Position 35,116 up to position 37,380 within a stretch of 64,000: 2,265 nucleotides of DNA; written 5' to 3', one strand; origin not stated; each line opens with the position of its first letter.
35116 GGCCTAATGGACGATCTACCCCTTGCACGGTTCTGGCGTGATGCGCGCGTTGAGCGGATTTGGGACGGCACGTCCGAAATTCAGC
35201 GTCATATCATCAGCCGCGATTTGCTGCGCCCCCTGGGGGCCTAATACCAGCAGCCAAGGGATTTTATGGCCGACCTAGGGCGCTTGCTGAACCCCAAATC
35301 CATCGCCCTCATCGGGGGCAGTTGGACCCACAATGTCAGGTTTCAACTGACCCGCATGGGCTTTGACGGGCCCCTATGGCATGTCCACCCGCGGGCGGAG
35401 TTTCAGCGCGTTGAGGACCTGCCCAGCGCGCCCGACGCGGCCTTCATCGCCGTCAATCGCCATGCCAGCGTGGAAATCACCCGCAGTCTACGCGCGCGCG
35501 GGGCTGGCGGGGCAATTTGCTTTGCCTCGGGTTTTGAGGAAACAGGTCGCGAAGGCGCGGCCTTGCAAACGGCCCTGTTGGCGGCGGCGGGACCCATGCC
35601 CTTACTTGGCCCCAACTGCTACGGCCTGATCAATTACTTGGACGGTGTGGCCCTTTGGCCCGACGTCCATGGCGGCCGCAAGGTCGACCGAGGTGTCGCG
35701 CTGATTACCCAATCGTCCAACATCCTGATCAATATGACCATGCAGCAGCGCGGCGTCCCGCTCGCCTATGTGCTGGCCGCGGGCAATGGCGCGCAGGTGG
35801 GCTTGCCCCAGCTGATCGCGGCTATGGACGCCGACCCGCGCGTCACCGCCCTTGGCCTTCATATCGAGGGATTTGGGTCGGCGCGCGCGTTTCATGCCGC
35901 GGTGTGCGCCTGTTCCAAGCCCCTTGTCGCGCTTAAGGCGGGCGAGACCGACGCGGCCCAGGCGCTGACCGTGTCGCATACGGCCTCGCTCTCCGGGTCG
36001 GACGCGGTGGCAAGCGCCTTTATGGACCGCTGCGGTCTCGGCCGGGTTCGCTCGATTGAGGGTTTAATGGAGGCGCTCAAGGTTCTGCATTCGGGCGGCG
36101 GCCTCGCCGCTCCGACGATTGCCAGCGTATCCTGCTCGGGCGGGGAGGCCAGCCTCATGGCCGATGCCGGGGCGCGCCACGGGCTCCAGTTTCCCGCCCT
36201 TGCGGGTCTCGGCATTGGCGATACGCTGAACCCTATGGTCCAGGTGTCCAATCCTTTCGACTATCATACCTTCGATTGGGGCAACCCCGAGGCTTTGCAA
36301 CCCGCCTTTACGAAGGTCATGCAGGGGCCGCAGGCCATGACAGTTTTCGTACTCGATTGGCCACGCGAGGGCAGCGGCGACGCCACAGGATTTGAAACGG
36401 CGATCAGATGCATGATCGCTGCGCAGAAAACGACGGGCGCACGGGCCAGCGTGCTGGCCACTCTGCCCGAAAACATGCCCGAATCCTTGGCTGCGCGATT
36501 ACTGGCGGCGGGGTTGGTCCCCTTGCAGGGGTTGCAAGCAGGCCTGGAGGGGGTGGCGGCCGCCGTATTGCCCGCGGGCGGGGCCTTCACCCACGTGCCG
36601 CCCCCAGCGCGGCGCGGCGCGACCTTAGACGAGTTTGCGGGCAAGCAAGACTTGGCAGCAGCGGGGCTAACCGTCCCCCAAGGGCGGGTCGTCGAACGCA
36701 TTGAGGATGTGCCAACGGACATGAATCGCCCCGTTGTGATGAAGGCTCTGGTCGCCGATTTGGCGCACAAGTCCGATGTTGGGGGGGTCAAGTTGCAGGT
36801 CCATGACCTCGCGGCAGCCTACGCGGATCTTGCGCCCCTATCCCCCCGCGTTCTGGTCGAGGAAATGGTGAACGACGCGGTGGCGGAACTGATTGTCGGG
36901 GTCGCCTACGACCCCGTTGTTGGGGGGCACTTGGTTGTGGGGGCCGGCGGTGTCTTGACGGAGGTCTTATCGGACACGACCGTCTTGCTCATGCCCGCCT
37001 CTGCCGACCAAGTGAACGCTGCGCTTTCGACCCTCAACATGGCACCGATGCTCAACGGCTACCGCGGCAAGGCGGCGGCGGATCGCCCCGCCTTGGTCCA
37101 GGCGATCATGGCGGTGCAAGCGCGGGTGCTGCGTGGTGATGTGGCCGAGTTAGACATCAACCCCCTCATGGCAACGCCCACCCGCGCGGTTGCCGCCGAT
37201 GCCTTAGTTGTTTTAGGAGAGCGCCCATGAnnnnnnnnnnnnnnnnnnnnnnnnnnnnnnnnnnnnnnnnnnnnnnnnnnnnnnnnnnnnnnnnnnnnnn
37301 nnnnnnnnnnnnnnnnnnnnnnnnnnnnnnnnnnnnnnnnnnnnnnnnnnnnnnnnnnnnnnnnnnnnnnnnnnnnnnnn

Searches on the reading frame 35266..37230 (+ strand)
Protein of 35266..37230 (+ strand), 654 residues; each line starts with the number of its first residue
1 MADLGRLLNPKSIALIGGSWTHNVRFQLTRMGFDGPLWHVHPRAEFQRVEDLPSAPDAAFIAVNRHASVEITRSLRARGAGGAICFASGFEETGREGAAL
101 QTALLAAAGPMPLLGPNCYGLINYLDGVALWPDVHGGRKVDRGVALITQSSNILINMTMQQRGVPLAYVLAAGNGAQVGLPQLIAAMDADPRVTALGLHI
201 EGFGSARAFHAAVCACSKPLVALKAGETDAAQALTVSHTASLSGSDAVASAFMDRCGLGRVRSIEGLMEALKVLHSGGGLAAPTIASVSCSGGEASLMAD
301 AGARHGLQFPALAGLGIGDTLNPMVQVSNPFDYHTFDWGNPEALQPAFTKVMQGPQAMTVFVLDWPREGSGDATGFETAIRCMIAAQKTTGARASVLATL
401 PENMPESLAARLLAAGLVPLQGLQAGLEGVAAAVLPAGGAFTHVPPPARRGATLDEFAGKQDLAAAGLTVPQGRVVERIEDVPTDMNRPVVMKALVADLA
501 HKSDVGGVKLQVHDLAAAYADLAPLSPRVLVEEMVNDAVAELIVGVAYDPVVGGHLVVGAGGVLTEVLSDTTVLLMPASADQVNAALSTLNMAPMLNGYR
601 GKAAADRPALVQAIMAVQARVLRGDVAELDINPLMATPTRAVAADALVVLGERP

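Call 8: find_encoding_contigs(protein=window:35266-37230:+, flank=1000, max_places=4)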
Protein window:35266-37230:+ (654 aa): no gene with exactly this product is on record in the collection.
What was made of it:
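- Tried and rejected: Not on record (call 8).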

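Call 9: search_protein_families(library=pfam, proteins=[window:35266-37230:+])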
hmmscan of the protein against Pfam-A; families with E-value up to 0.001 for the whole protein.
window:35266-37230:+ (654 aa): 3 families
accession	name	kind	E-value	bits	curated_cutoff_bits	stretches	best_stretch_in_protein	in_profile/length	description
PF13549.11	ATP-grasp_5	-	3.3e-36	125.1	27.6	1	450-650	6-221/221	ATP-grasp domain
PF13607.11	Succ_CoA_lig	-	2.8e-29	102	27.4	1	143-274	3-138/138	Succinyl-CoA ligase like flavodoxin domain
PF13380.12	CoA_binding_2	-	0.0006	20.7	22.8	0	34-122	26-114/116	CoA binding domain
